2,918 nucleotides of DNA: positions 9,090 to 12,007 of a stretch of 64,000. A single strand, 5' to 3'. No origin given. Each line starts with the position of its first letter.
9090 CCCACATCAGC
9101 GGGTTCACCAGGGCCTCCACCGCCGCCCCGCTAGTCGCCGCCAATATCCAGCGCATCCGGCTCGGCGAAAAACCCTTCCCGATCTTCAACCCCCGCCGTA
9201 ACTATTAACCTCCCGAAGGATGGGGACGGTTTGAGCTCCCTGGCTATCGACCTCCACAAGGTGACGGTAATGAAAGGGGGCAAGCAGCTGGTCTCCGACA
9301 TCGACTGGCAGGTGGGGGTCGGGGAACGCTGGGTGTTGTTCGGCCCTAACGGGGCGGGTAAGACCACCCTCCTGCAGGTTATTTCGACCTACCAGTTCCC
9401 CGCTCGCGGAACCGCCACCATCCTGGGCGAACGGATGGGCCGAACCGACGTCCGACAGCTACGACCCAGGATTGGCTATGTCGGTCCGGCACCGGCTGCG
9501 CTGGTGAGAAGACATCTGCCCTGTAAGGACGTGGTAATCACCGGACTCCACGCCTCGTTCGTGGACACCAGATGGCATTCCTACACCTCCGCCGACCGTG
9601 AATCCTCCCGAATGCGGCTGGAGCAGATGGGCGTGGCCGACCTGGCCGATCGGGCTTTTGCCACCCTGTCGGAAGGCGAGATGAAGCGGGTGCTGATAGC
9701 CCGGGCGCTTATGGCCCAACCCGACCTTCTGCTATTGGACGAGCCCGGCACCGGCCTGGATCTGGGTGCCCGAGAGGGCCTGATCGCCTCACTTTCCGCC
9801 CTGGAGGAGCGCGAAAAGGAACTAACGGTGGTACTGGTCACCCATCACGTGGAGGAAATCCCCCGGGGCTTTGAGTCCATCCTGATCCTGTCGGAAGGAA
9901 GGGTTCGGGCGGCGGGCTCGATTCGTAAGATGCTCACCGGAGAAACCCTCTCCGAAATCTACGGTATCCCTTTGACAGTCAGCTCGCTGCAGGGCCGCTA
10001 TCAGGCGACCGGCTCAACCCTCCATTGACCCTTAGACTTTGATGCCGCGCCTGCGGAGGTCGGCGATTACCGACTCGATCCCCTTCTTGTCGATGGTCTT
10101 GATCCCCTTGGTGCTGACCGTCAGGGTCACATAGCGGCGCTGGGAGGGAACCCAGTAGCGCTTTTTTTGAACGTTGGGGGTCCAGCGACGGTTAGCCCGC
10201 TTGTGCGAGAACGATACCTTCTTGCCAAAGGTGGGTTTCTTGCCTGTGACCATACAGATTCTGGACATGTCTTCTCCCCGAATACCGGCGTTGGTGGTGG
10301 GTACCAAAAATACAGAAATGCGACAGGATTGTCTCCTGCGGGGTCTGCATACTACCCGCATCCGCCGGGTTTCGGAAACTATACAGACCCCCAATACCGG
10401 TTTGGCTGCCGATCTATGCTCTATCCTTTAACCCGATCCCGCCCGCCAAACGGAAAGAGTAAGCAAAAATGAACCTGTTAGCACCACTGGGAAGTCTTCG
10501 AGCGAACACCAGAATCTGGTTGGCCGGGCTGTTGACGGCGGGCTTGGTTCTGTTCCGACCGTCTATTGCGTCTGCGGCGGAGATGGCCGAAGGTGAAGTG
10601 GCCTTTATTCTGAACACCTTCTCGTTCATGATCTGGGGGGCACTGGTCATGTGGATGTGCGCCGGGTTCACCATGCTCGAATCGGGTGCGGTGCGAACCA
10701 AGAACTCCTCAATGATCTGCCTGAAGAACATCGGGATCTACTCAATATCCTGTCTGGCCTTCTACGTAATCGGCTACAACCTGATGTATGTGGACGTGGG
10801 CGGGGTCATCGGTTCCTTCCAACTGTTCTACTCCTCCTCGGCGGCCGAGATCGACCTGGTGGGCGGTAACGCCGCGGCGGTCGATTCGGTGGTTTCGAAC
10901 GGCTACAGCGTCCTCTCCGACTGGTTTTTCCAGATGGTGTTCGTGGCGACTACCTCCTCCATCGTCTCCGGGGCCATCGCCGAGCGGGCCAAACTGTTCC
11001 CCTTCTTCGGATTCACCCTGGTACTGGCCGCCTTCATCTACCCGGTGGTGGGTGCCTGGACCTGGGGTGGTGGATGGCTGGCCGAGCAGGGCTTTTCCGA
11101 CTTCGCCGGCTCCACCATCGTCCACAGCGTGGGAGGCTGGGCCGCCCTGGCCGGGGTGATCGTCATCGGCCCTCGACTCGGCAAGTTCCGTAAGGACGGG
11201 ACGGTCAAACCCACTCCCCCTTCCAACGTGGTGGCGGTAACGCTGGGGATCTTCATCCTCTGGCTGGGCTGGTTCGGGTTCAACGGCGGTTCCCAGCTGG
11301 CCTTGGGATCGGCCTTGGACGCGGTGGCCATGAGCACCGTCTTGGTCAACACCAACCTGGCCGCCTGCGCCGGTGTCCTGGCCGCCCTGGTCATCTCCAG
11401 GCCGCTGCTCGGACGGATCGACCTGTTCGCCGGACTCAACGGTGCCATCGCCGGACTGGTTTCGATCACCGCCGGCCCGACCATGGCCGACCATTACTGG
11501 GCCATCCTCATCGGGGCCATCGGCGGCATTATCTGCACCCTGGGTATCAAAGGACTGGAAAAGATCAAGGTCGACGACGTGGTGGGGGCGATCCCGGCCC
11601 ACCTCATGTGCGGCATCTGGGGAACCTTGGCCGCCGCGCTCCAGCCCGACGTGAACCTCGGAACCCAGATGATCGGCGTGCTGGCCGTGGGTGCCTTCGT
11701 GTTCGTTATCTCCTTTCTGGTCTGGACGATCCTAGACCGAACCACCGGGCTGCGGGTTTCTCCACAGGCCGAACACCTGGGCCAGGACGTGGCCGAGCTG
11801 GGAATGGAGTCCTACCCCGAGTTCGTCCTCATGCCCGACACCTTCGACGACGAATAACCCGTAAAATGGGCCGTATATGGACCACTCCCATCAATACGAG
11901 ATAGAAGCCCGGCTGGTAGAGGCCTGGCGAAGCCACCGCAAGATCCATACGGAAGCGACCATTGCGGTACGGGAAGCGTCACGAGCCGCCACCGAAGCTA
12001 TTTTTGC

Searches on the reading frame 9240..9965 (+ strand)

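Call 60: search_protein_families(library=pfam, proteins=[window:9240-9965:+], max_evalue=0.00001)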
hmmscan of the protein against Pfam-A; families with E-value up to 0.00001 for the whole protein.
window:9240-9965:+ (242 aa): 2 families
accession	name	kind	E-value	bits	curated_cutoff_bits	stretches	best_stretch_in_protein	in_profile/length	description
PF00005.33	ABC_tran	-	1.1e-26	94.5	25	1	19-169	2-135/137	ABC transporter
PF13304.12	AAA_21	-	4.9e-12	47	27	0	137-205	232-301/304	AAA domain, putative AbiEii toxin, Type IV TA system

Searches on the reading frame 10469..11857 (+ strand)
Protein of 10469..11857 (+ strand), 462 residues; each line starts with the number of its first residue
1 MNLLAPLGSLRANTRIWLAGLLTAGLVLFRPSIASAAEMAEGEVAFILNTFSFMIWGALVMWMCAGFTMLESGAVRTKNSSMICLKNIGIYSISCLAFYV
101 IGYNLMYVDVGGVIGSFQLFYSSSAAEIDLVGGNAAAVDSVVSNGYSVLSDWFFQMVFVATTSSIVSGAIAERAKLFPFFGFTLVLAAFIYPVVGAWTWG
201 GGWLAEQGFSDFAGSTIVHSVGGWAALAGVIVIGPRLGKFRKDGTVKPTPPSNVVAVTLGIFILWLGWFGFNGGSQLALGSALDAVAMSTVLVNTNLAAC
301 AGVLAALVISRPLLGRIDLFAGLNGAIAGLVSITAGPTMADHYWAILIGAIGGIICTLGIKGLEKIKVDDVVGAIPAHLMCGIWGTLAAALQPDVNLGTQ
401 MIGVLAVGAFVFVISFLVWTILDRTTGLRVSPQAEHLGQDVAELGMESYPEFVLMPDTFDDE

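Call 60: search_protein_families(library=pfam, proteins=[window:10469-11857:+], max_evalue=0.00001)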
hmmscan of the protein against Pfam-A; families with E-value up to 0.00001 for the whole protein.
window:10469-11857:+ (462 aa): 1 family
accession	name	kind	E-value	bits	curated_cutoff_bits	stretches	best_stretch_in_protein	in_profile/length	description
PF00909.26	Ammonium_transp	-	1.4e-96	324.1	23.2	1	53-449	3-399/399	Ammonium Transporter Family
